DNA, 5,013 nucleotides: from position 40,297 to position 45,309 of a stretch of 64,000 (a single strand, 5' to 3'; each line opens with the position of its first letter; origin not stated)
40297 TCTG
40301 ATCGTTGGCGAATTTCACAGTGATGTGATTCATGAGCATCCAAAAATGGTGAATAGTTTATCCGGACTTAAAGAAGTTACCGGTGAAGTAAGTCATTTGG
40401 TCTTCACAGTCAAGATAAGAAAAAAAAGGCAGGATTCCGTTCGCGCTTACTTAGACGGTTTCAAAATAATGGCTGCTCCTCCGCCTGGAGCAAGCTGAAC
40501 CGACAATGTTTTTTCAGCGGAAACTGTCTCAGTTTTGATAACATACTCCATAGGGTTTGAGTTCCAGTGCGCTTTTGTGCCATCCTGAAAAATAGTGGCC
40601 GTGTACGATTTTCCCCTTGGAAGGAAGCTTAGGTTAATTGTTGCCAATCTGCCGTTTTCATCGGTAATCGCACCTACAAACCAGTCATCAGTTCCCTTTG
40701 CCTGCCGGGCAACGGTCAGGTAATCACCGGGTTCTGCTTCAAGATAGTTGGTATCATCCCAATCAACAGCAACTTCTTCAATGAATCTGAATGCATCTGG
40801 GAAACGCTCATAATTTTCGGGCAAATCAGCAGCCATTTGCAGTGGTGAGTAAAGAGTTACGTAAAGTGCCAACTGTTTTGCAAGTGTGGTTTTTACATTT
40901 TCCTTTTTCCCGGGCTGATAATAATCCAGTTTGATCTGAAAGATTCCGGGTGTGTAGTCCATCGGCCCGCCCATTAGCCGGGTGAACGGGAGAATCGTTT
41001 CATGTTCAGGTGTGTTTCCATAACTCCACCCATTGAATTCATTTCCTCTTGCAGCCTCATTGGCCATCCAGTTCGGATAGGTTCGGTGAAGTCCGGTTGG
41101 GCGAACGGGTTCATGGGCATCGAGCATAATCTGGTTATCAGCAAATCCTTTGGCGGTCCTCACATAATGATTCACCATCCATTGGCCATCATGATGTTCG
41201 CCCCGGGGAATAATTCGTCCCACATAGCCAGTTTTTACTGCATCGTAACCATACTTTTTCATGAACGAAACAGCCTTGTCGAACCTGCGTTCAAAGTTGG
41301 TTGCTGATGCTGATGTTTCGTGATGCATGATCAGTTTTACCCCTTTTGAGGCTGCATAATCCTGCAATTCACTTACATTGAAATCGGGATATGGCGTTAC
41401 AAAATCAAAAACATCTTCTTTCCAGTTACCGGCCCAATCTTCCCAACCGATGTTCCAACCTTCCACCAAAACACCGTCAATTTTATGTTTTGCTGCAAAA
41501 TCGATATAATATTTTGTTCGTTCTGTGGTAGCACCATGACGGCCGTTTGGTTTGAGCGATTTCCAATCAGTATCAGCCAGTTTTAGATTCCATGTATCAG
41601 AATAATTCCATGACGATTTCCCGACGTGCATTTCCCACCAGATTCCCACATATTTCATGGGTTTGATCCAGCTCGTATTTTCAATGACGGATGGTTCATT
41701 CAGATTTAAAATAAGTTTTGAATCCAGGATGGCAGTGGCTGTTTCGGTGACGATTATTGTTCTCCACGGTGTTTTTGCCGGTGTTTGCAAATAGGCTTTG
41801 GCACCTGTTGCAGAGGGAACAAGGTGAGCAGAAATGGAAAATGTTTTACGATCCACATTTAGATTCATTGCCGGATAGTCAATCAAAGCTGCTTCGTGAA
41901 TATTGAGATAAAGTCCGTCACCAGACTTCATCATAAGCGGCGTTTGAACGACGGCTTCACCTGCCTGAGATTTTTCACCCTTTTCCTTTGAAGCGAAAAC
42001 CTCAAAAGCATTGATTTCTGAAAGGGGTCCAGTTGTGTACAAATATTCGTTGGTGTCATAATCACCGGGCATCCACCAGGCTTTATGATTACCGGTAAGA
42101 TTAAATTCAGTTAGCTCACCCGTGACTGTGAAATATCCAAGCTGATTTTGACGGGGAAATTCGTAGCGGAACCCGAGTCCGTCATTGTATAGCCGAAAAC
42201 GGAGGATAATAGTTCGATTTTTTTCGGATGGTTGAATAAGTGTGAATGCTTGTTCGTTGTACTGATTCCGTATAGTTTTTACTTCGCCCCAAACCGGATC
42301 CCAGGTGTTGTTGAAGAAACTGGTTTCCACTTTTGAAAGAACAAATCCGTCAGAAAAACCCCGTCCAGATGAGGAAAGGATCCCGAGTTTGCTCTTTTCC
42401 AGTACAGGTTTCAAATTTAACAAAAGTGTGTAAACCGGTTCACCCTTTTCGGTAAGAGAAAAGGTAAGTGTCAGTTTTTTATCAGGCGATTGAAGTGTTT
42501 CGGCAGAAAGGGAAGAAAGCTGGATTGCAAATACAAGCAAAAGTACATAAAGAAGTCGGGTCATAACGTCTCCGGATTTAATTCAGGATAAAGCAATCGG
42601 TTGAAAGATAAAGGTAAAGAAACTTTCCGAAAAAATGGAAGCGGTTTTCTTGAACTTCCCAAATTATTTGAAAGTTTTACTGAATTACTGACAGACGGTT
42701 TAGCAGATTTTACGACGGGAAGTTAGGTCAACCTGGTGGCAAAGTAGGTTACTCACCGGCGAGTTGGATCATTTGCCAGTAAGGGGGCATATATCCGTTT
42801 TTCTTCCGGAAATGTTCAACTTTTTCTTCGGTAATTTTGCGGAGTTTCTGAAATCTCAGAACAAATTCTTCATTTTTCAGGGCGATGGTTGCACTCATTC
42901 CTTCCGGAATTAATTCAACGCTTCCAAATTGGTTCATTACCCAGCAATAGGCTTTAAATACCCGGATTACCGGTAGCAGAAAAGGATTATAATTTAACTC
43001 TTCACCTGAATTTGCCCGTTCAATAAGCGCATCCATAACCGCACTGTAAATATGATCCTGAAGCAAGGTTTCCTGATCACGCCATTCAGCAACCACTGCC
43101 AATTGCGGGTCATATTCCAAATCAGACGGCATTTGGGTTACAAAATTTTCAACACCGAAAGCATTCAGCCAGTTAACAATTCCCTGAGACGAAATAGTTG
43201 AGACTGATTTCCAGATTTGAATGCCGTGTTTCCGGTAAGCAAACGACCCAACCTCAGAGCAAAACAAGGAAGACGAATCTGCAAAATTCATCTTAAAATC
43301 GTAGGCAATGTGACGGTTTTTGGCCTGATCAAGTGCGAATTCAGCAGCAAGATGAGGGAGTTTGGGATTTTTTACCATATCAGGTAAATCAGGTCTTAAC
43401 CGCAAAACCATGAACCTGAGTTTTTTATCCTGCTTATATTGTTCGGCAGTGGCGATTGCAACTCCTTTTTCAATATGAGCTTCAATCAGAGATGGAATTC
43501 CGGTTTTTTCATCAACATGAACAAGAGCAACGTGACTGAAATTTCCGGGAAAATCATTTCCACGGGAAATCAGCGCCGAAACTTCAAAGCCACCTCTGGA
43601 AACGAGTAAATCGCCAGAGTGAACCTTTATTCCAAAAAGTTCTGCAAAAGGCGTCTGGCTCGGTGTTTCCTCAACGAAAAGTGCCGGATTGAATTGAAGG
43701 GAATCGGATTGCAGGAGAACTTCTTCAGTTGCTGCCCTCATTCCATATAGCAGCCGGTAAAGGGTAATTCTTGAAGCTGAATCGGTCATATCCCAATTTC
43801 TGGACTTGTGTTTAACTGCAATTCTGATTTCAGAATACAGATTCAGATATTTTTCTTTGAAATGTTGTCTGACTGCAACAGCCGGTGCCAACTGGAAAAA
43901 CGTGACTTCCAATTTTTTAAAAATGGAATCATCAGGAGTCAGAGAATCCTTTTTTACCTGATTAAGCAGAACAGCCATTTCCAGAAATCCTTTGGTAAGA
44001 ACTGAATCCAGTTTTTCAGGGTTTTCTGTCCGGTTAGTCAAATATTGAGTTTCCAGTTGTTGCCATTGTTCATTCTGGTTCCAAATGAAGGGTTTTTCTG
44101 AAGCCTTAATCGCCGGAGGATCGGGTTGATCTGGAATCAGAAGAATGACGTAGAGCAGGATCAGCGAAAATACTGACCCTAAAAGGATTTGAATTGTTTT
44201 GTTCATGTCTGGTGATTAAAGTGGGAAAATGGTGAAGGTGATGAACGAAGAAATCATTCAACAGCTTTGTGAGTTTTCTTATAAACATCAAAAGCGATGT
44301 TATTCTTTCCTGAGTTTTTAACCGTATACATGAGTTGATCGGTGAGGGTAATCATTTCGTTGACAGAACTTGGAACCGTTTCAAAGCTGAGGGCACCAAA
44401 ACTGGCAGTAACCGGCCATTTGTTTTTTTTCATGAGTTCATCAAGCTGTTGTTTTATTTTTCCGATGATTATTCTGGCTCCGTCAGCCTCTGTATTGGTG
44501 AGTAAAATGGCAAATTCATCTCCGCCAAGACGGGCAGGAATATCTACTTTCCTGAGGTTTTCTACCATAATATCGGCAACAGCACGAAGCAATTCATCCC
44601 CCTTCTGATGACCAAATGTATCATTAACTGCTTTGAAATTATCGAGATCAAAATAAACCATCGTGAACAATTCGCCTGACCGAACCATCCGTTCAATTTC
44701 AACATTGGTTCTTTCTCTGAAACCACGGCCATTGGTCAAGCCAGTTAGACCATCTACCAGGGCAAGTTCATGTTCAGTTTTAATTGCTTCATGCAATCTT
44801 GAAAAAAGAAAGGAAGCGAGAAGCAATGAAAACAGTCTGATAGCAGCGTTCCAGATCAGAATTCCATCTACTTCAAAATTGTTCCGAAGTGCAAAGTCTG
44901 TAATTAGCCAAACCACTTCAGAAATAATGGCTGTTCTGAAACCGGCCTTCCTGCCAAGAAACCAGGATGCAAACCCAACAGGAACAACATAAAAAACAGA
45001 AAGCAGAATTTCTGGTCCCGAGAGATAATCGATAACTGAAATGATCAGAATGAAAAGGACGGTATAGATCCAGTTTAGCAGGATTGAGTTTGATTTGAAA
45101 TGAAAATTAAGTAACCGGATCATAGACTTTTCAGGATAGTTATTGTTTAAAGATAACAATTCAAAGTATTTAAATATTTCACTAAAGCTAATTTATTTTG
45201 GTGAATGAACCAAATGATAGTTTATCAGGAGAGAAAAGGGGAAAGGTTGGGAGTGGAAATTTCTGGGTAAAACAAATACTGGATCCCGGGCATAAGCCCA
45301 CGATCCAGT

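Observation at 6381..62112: Window-wide system of degenerate 7-nt tandem tracts at gene ends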

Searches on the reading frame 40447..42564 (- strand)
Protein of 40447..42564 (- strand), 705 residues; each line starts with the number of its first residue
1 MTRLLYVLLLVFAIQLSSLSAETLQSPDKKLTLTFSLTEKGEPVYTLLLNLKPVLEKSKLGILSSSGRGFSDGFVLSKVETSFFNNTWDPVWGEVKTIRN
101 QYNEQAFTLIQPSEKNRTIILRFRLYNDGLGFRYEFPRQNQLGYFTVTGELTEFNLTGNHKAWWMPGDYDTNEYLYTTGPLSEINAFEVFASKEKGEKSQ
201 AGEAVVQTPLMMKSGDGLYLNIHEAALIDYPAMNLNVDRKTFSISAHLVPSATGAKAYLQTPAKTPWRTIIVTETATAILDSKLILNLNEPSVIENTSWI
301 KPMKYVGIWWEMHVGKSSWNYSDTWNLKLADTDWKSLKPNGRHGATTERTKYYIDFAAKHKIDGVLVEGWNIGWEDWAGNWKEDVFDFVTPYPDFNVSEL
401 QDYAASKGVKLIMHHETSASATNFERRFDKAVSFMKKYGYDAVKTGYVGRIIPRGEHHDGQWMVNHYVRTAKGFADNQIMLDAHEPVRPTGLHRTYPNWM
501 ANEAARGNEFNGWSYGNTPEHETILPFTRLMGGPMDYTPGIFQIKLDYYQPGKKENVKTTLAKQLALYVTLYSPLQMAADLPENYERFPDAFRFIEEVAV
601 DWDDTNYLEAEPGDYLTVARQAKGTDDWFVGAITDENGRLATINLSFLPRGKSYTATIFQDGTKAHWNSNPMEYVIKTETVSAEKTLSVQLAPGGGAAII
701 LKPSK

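Call 27: search_protein_families(library=pfam, proteins=[window:40447-42564:-])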
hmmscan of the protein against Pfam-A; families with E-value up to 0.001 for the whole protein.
window:40447-42564:- (705 aa): 3 families
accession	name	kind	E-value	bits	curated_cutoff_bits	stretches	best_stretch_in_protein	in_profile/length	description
PF10566.15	Glyco_hydro_97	-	1.7e-106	356.1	32.5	1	296-598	1-274/275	Glycoside hydrolase 97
PF14508.12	GH97_N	-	5.6e-70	235.8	25.3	1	24-291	1-229/229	Glycosyl-hydrolase 97 N-terminal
PF14509.12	GH97_C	-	1.6e-32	112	25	1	601-702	1-97/97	Glycosyl-hydrolase 97 C-terminal, oligomerisation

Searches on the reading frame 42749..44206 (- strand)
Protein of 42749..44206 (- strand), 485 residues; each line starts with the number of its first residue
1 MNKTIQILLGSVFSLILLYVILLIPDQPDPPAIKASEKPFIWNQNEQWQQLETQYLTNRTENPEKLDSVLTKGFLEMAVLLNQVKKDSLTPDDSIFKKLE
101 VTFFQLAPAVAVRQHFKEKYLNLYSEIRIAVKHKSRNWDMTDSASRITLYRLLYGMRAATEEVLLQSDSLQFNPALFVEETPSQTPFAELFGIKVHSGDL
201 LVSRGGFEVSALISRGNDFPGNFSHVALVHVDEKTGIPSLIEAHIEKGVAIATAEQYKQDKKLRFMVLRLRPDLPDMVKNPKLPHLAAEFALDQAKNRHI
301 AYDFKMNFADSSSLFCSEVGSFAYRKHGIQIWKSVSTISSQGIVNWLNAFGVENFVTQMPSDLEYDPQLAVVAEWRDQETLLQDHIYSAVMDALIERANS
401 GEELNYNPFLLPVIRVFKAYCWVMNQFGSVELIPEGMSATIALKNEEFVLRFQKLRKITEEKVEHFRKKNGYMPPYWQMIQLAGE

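Call 27: search_protein_families(library=pfam, proteins=[window:42749-44206:-])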
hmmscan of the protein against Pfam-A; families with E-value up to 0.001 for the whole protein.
window:42749-44206:- (485 aa): 1 family
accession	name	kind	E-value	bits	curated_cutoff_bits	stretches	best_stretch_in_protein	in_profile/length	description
PF05708.18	Peptidase_C92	-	1.2e-07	32.4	27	1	195-372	2-165/166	Permuted papain-like amidase enzyme, YaeF/YiiX, C92 family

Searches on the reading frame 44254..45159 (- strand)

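Call 27: search_protein_families(library=pfam, proteins=[window:44254-45159:-])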
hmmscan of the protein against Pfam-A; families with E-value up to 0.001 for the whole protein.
window:44254-45159:- (301 aa): 1 family
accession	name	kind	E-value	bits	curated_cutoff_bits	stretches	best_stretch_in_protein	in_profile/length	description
PF00990.26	GGDEF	-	9.8e-38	129.9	23.8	1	133-287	1-161/161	Diguanylate cyclase, GGDEF domain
